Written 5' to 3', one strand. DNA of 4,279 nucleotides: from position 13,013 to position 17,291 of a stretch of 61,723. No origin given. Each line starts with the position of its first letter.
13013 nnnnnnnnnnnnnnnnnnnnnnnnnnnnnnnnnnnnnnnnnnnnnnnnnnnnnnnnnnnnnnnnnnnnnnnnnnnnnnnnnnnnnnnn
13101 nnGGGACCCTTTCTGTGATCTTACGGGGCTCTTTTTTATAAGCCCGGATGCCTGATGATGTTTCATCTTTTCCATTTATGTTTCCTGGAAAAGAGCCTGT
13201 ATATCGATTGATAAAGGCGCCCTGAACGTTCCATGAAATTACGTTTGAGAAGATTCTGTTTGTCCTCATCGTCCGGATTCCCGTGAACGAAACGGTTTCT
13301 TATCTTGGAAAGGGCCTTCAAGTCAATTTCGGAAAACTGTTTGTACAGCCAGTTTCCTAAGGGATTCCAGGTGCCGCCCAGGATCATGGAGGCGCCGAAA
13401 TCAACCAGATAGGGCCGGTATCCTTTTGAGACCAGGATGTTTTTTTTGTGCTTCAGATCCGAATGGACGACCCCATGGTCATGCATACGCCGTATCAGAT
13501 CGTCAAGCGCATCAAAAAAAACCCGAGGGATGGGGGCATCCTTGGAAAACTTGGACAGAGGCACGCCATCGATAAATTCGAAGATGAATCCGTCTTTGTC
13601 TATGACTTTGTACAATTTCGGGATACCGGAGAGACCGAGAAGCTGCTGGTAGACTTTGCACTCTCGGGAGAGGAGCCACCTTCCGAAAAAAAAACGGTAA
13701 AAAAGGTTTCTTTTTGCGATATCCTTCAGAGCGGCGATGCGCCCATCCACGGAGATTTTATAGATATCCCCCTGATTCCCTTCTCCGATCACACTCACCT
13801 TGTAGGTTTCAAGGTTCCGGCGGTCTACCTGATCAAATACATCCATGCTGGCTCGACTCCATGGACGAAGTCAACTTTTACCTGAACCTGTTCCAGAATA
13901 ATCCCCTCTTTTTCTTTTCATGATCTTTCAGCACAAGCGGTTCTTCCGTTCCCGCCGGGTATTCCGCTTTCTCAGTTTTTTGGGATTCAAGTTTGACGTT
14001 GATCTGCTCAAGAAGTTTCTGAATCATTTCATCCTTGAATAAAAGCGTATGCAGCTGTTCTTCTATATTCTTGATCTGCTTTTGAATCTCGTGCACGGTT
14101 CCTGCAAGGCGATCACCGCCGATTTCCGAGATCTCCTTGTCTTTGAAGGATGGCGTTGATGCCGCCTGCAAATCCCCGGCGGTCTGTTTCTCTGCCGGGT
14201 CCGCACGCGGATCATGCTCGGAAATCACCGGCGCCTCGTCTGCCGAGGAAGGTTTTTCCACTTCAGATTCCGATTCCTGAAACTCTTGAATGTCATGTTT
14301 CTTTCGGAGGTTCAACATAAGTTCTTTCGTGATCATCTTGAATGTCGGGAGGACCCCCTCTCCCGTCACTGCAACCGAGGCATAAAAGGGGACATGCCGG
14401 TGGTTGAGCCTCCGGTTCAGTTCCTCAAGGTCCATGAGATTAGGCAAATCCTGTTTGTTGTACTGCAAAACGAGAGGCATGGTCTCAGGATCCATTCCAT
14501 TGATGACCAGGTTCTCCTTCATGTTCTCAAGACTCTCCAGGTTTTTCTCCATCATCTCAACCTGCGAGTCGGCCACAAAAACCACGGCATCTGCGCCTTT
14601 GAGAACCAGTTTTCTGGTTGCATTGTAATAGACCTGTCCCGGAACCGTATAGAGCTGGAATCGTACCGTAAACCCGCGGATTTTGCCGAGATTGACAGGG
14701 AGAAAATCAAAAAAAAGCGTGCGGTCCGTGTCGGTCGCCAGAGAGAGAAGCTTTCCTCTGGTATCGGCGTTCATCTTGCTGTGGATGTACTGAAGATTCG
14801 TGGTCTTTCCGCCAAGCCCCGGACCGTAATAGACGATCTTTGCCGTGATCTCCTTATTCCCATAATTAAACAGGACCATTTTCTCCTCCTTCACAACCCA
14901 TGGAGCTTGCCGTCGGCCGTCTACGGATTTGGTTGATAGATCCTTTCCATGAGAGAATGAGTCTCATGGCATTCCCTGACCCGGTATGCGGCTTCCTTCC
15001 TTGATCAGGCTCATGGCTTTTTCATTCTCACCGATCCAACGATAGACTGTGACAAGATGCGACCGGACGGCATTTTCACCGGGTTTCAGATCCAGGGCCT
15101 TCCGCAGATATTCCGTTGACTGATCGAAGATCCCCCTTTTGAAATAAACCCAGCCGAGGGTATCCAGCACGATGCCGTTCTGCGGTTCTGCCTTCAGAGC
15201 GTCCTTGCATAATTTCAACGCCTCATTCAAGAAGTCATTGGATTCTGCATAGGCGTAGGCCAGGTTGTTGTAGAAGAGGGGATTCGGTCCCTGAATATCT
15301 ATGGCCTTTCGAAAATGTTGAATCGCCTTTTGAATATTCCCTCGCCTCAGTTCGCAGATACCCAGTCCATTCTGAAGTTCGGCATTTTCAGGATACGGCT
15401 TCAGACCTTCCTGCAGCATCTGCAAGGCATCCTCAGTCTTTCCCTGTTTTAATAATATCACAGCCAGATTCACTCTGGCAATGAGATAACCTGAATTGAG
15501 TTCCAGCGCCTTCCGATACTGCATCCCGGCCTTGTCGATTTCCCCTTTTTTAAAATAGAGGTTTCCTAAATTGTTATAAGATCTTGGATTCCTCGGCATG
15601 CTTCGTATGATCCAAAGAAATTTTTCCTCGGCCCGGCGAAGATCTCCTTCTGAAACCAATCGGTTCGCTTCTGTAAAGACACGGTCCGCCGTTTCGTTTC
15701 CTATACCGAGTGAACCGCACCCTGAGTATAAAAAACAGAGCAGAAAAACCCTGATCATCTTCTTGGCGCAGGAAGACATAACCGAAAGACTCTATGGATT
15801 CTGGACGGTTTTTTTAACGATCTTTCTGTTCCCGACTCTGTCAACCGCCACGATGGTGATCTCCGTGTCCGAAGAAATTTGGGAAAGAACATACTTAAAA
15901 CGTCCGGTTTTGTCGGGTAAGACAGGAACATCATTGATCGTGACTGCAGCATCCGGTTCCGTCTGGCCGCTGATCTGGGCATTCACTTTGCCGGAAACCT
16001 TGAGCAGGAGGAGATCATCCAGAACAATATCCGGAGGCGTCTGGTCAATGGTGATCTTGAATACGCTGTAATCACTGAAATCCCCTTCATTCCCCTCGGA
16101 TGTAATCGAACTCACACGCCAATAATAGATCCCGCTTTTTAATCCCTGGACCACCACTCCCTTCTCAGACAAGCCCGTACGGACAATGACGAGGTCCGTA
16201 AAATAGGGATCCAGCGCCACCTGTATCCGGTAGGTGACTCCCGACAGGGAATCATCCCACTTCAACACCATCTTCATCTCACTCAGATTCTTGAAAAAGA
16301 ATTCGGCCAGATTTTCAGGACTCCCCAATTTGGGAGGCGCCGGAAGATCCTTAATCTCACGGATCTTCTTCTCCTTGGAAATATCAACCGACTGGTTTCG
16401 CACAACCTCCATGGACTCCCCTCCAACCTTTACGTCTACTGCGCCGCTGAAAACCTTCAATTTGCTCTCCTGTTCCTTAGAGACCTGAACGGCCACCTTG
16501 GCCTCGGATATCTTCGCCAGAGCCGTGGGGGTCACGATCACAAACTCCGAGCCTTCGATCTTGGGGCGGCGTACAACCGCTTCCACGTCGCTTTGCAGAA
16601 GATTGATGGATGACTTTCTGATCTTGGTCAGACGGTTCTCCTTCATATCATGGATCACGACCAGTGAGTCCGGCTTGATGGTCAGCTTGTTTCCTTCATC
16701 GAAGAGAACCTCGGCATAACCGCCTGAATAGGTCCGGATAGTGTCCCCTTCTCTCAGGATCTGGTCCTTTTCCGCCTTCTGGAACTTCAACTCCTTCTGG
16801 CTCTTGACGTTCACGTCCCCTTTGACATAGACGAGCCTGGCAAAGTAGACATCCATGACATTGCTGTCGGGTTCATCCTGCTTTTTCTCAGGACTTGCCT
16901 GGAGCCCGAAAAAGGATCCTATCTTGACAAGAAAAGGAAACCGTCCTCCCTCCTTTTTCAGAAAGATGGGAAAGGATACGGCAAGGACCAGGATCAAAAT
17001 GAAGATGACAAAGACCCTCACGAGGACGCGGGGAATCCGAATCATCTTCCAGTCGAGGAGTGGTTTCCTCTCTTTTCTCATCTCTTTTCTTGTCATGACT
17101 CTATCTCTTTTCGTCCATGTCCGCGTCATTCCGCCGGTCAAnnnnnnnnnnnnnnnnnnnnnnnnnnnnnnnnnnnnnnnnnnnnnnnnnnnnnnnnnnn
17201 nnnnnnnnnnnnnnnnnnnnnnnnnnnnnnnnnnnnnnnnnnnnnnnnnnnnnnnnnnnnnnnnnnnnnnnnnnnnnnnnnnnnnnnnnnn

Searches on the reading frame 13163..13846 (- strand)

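Call 26: search_protein_families(library=pfam, proteins=[window:13163-13846:-], max_evalue=0.00001)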
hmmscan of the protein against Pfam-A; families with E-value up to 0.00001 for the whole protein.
window:13163-13846:- (227 aa): 2 families
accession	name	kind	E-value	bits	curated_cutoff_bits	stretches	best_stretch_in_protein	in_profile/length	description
PF00069.31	Pkinase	-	6.5e-10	39.3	31.7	1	17-156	4-148/263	Protein kinase domain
PF01163.29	RIO1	-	2.6e-06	27.6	22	1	61-154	57-152/187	RIO domain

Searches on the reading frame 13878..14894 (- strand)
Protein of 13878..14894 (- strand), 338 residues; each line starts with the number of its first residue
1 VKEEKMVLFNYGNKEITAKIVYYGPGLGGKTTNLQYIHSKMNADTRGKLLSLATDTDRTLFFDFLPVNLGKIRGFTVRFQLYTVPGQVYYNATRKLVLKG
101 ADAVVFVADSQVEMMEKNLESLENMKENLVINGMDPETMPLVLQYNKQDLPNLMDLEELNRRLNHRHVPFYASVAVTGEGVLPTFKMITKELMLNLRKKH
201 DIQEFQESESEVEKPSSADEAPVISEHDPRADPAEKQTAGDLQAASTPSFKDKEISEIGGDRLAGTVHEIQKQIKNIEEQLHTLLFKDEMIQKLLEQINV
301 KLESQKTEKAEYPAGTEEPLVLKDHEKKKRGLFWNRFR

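Call 26: search_protein_families(library=pfam, proteins=[window:13878-14894:-], max_evalue=0.00001)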
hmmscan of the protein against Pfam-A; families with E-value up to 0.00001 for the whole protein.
window:13878-14894:- (338 aa): 1 family
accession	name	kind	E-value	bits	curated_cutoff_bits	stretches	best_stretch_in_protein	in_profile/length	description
PF00025.27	Arf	-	2.3e-07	30.9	22.3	1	68-190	49-172/174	ADP-ribosylation factor family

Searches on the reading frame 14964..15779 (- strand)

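Call 26: search_protein_families(library=pfam, proteins=[window:14964-15779:-], max_evalue=0.00001)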
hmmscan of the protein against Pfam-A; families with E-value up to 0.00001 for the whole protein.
window:14964-15779:- (271 aa): 20 families
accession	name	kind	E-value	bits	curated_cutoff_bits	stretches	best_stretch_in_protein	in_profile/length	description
PF00515.34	TPR_1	-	3e-29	100.1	27.8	1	66-97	2-33/34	Tetratricopeptide repeat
PF07719.23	TPR_2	-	4.9e-29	98.4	27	0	66-96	2-32/34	Tetratricopeptide repeat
PF14559.12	TPR_19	-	3.3e-26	91.8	25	1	88-137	14-63/68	Tetratricopeptide repeat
PF13432.12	TPR_16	-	9.7e-26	90.3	32.7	2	105-166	3-64/65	Tetratricopeptide repeat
PF13431.12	TPR_17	-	3.7e-24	83.3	24.4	0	88-120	2-34/34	Tetratricopeptide repeat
PF13424.12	TPR_12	-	1.2e-23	83.6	30.1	1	66-127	4-73/77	Tetratricopeptide repeat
PF13181.12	TPR_8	-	3.3e-21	74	25.7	1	66-96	2-32/34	Tetratricopeptide repeat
PF13414.12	TPR_11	-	9.8e-20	70.4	26.8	2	72-113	1-42/42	TPR repeat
PF13374.12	TPR_10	-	1.1e-19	70.2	27.5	0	101-126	4-29/42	Tetratricopeptide repeat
PF13428.12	TPR_14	-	1.4e-17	62.9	23.5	0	102-140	4-42/44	Tetratricopeptide repeat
PF23914.1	TPR_CcmH_CycH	-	4.9e-12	46.4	42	1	59-162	44-150/158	Cytochrome c-type biogenesis protein H TPR domain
PF12895.13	ANAPC3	-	1.2e-09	38.7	27.2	0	60-124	18-81/82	Anaphase-promoting complex, cyclosome, subunit 3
PF13176.12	TPR_7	-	1.3e-09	37.8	27.9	0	103-128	3-30/36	Tetratricopeptide repeat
PF13174.12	TPR_6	-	1.9e-09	38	26.3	0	101-124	2-25/33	Tetratricopeptide repeat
PF13429.12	TPR_15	-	3.9e-09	36.8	26.2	0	63-197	144-277/280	Tetratricopeptide repeat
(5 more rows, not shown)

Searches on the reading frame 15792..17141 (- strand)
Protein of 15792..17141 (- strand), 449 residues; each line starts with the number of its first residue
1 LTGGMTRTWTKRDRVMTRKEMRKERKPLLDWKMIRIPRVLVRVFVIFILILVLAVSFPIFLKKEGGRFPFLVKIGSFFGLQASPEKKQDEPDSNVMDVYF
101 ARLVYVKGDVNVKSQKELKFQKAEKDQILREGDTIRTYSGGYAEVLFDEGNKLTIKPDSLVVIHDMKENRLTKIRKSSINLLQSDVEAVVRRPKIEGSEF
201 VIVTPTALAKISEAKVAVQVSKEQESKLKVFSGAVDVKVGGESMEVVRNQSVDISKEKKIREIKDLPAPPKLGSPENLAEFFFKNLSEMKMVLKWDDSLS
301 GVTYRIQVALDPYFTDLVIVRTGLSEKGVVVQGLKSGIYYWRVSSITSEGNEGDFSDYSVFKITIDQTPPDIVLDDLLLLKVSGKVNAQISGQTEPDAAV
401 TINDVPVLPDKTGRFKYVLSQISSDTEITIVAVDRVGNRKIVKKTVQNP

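Call 26: search_protein_families(library=pfam, proteins=[window:15792-17141:-], max_evalue=0.00001)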
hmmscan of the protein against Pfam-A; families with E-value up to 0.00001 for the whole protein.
window:15792-17141:- (449 aa): 1 family
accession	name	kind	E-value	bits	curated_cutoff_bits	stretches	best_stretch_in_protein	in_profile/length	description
PF04773.18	FecR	-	9.7e-09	36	24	1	133-235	1-96/97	FecR protein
